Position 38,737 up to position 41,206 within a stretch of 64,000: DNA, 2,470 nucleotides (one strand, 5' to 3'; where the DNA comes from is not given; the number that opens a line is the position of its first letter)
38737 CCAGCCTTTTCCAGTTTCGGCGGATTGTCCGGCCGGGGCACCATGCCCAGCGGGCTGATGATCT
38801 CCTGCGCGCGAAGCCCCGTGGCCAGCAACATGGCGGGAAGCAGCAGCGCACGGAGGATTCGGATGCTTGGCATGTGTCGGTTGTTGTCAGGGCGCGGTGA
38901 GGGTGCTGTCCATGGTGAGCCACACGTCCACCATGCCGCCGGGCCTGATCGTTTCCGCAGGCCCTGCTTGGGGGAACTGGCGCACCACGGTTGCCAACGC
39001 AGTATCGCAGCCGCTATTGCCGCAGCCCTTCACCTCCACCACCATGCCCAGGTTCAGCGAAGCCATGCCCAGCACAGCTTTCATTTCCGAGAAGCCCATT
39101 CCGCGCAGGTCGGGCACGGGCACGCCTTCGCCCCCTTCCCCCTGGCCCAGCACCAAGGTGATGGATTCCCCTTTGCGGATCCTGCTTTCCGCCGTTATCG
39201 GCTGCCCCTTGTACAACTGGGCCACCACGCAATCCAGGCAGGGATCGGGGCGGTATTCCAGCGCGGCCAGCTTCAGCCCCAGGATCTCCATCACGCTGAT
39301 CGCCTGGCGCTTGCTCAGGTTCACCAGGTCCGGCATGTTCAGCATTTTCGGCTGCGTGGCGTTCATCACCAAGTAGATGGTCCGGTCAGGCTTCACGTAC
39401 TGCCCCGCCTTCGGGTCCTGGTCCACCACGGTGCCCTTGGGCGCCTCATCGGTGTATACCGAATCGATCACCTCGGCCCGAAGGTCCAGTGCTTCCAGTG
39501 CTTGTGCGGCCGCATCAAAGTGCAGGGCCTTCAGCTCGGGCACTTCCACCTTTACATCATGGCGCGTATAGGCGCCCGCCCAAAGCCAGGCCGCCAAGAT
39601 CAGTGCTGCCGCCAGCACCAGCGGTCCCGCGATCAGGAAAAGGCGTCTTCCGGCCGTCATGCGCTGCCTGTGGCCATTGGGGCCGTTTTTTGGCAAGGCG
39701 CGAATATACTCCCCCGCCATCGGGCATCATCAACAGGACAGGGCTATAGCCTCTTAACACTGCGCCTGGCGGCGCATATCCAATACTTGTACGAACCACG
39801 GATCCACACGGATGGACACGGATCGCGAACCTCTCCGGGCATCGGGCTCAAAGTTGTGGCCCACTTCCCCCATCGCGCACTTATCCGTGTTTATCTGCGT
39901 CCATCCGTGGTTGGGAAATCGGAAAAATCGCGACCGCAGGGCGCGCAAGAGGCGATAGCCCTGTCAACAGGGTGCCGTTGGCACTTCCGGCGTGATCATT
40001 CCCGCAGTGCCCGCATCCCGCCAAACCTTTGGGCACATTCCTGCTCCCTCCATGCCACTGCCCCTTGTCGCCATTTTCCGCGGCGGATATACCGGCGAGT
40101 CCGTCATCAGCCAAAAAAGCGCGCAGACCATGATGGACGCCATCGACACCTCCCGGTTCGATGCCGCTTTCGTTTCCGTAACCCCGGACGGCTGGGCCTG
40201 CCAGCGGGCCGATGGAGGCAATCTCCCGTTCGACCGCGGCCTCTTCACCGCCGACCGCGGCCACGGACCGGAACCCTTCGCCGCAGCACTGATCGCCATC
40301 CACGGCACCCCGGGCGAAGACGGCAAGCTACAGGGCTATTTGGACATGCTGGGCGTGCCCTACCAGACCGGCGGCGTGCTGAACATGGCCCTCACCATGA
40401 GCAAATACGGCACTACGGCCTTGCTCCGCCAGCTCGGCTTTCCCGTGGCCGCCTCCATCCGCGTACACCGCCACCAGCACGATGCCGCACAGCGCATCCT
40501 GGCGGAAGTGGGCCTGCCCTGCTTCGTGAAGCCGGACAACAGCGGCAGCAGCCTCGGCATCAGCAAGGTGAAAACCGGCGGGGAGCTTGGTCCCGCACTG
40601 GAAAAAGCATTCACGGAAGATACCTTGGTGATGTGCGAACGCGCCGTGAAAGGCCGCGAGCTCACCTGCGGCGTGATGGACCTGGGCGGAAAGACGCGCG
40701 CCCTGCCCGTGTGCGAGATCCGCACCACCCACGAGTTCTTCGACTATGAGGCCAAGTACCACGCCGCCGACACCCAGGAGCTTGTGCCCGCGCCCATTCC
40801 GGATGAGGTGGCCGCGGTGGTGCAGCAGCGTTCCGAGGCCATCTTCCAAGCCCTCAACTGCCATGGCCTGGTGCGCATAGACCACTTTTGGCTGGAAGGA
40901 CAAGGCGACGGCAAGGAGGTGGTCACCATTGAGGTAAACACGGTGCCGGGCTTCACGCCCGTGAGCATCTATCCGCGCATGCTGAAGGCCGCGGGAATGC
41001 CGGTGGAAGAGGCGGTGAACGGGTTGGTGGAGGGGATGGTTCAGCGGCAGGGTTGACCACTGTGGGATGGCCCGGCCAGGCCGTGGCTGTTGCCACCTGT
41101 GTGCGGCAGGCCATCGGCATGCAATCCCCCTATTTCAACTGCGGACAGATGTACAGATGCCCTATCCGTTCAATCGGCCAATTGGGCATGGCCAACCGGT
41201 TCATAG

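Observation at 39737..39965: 229-bp nested inverted-repeat element with CACGGAT iterons between the divergent PASTA gene and ddl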

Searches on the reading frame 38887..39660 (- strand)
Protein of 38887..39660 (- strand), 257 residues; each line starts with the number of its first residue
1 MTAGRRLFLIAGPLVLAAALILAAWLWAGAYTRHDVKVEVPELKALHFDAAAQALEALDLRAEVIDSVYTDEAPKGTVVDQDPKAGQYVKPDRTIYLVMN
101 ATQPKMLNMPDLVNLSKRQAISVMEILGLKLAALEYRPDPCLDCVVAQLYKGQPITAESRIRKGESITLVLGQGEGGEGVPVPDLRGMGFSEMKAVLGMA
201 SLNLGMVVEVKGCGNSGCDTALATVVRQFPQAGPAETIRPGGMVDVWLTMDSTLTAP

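Call 11: search_protein_families(library=pfam, proteins=[window:38887-39660:-])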
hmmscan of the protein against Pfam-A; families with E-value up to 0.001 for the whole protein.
window:38887-39660:- (257 aa): 1 family
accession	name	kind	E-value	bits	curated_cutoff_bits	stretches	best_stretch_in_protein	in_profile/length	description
PF03793.24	PASTA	-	2.5e-26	91.9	23.2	1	38-99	1-62/64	PASTA domain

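Call 13: find_encoding_contigs(protein=window:38887-39660:-, flank=3000, max_places=10)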
Protein window:38887-39660:- (257 aa): 23 contigs read that carry it; 10 places shown.
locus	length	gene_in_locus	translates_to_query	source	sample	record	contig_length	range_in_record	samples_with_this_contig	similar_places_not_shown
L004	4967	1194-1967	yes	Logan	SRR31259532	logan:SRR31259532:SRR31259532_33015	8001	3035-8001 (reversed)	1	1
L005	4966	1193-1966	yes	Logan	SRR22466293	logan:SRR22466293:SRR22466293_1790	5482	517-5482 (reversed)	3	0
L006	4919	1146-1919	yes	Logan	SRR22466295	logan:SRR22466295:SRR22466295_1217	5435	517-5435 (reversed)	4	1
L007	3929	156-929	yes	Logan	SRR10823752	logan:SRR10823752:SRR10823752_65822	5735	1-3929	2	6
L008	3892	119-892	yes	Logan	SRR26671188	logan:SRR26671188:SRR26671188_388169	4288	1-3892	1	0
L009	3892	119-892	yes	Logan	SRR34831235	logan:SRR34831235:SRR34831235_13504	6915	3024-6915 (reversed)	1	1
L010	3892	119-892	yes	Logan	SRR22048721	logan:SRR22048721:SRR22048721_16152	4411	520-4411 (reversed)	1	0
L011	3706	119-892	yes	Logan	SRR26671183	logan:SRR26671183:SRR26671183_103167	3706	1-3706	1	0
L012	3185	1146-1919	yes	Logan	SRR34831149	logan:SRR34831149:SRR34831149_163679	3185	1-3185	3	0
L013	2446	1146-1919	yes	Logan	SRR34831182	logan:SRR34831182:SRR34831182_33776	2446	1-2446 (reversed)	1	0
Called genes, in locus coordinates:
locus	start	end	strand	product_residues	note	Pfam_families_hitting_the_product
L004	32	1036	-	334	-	PF01820:Dala_Dala_lig_N, PF02222:ATP-grasp (weak), PF07478:Dala_Dala_lig_C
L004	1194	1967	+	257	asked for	PF03793:PASTA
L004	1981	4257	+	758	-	-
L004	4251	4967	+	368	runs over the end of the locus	PF01479:S4, PF00849:PseudoU_synth_2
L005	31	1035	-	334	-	PF01820:Dala_Dala_lig_N, PF02222:ATP-grasp (weak), PF07478:Dala_Dala_lig_C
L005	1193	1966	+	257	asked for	PF03793:PASTA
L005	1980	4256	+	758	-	-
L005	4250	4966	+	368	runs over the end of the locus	PF01479:S4, PF00849:PseudoU_synth_2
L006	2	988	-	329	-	?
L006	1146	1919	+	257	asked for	PF03793:PASTA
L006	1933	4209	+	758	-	-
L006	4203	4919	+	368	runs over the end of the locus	PF01479:S4, PF00849:PseudoU_synth_2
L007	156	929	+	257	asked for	PF03793:PASTA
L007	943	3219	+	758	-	-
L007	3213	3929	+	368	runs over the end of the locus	PF01479:S4, PF00849:PseudoU_synth_2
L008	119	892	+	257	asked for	PF03793:PASTA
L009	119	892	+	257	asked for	PF03793:PASTA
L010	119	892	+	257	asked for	PF03793:PASTA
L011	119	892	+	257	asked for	PF03793:PASTA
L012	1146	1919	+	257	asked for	PF03793:PASTA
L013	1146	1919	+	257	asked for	PF03793:PASTA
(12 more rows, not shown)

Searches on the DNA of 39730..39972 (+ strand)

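Call 74: search_dna_similar(query=window:39730-39972:+, collection=plasmids, mode=distant, max_evalue=0.01, max_rows=10)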
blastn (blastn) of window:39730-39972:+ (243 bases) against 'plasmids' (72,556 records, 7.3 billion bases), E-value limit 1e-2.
No match.

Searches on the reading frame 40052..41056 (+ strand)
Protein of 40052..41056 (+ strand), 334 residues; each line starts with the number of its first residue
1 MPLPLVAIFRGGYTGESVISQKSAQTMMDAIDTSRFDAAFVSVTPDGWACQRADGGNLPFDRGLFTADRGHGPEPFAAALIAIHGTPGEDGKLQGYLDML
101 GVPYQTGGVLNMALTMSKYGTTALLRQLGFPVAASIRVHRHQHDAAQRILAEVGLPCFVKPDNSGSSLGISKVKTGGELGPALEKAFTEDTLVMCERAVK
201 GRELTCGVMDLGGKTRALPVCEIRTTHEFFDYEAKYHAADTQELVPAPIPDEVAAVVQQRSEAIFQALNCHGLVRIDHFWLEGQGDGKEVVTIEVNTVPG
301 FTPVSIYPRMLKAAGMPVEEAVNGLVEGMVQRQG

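Call 11: search_protein_families(library=pfam, proteins=[window:40052-41056:+])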
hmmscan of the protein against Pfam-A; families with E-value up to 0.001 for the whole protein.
window:40052-41056:+ (334 aa): 4 families
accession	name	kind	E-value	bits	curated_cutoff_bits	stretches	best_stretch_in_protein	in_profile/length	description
PF07478.18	Dala_Dala_lig_C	-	3.1e-52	177.5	24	1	124-327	1-204/204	D-ala D-ala ligase C-terminus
PF01820.27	Dala_Dala_lig_N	-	5e-15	56.5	34.6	1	6-105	2-119/121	D-ala D-ala ligase N-terminus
PF02222.28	ATP-grasp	-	1.5e-06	28.5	27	1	124-283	2-151/179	ATP-grasp domain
PF02786.22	CPSase_L_D2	-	9.2e-05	22.5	19.8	1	123-297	7-178/211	Carbamoyl-phosphate synthase L chain, ATP binding domain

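Call 12: find_encoding_contigs(protein=window:40052-41056:+, flank=3000, max_places=10)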
Protein window:40052-41056:+ (334 aa): 6 contigs read that carry it; 3 places shown.
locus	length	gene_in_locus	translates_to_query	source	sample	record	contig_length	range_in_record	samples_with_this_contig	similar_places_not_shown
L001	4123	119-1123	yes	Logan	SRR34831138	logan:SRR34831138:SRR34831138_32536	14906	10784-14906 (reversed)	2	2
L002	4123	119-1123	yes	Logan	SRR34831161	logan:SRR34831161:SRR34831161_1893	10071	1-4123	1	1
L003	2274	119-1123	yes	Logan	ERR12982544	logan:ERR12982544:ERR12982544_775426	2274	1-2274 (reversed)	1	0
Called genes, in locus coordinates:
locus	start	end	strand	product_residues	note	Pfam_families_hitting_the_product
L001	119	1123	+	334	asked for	PF01820:Dala_Dala_lig_N, PF02222:ATP-grasp (weak), PF07478:Dala_Dala_lig_C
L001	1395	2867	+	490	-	-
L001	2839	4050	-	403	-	PF00266:Aminotran_5 (weak), PF01041:DegT_DnrJ_EryC1, PF00155:Aminotran_1_2, PF01212:Beta_elim_lyase (weak)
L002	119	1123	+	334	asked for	PF01820:Dala_Dala_lig_N, PF02222:ATP-grasp (weak), PF07478:Dala_Dala_lig_C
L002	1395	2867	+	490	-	-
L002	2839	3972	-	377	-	PF00266:Aminotran_5 (weak), PF01041:DegT_DnrJ_EryC1, PF00155:Aminotran_1_2, PF01212:Beta_elim_lyase (weak)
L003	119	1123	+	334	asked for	PF01820:Dala_Dala_lig_N, PF02222:ATP-grasp (weak), PF07478:Dala_Dala_lig_C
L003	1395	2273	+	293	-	?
